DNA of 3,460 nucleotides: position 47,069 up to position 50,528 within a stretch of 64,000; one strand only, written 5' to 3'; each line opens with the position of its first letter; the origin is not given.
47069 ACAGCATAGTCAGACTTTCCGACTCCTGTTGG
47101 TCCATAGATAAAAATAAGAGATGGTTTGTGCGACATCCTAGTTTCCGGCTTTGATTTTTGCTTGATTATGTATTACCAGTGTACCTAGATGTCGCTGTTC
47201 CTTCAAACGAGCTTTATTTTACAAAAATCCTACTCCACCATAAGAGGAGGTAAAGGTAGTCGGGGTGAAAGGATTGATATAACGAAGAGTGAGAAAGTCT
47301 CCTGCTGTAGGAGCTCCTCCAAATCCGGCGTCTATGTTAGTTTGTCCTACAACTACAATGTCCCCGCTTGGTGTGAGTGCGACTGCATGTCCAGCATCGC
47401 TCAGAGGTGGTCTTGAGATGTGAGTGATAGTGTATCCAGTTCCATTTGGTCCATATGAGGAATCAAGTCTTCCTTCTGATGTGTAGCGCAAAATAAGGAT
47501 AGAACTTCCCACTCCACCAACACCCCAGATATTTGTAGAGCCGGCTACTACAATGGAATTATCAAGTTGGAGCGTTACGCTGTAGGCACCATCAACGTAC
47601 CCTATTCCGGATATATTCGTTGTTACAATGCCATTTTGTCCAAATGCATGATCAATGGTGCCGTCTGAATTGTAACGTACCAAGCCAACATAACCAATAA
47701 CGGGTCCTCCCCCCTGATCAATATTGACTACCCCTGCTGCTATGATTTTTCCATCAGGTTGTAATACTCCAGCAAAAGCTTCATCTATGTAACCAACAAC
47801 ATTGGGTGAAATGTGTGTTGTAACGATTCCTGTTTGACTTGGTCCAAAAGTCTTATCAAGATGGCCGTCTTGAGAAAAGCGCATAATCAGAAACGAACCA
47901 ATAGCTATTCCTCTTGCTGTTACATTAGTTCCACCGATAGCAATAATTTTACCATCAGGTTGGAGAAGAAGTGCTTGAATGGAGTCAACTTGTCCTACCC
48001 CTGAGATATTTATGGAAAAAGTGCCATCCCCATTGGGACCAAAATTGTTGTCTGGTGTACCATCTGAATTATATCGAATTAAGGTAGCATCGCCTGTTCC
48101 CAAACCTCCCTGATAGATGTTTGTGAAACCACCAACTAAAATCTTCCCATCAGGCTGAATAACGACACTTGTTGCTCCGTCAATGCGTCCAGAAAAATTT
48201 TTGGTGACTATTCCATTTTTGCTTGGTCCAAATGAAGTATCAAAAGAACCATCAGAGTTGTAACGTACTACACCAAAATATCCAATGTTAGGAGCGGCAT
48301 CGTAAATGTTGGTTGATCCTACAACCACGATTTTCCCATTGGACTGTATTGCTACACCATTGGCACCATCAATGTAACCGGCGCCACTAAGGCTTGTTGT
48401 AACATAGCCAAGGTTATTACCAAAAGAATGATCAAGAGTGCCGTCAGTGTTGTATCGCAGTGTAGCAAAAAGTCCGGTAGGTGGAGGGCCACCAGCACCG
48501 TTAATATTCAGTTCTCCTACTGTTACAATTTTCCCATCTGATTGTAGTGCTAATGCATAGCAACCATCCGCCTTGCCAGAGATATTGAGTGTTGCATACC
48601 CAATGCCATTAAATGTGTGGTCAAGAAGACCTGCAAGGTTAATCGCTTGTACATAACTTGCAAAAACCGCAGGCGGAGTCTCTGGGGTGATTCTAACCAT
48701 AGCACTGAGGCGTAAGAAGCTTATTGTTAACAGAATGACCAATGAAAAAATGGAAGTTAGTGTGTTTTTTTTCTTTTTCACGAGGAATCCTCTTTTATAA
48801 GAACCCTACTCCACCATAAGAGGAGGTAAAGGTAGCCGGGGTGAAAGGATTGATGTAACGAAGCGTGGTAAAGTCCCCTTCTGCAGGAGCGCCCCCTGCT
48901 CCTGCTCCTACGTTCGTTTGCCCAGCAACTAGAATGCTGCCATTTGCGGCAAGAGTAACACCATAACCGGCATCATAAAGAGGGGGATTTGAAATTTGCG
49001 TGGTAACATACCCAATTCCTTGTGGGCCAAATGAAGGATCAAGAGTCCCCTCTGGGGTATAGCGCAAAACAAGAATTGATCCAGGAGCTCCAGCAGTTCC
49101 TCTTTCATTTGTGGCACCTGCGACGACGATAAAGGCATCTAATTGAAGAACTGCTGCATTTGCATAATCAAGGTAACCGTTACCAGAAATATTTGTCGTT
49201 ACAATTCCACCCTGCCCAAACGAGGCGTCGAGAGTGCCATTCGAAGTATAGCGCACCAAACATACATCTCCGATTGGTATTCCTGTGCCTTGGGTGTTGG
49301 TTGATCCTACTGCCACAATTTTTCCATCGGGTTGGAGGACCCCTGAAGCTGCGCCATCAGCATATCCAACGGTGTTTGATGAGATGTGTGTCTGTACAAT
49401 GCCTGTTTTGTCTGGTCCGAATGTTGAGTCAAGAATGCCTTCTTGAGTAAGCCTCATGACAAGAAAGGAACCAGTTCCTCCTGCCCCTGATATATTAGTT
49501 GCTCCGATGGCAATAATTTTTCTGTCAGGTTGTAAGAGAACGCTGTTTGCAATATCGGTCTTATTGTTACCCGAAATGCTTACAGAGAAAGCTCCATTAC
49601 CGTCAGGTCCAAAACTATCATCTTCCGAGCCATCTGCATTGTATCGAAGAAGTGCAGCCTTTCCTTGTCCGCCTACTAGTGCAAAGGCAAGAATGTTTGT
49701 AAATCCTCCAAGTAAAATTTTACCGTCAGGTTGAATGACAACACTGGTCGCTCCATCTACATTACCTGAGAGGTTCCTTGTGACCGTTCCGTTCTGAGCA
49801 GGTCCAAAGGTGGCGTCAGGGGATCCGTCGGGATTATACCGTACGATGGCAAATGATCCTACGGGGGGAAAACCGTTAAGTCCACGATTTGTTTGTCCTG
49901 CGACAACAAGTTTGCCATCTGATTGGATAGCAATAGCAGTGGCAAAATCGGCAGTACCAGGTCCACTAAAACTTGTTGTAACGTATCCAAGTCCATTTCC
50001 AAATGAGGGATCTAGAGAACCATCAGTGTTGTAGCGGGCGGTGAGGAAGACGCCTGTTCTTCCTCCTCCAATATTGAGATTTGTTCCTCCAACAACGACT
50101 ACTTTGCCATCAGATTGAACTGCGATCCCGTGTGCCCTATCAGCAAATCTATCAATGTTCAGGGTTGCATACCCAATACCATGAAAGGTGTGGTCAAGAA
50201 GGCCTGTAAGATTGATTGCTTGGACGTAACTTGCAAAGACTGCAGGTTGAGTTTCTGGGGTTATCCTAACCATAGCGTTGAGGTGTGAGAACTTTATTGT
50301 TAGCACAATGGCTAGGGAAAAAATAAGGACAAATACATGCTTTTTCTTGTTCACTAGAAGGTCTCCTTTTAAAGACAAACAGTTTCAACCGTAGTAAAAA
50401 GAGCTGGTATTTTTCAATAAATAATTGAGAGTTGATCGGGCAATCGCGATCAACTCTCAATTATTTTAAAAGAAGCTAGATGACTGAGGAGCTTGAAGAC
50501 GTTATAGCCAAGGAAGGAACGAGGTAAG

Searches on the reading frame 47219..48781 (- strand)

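Call 64: search_protein_families(library=pfam, proteins=[window:47219-48781:-], max_evalue=0.001)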
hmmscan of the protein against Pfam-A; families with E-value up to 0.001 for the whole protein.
window:47219-48781:- (520 aa): 1 family
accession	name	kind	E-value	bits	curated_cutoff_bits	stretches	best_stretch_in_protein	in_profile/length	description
PF17164.10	DUF5122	-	5.1e-38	129.5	27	4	209-247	1-36/36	Domain of unknown function (DUF5122) beta-propeller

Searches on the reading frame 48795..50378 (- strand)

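Call 64: search_protein_families(library=pfam, proteins=[window:48795-50378:-], max_evalue=0.001)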
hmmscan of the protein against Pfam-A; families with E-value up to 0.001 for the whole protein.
window:48795-50378:- (527 aa): 1 family
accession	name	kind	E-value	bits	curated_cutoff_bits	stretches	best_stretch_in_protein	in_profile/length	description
PF17164.10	DUF5122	-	1.5e-48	163.2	27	5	152-191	1-36/36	Domain of unknown function (DUF5122) beta-propeller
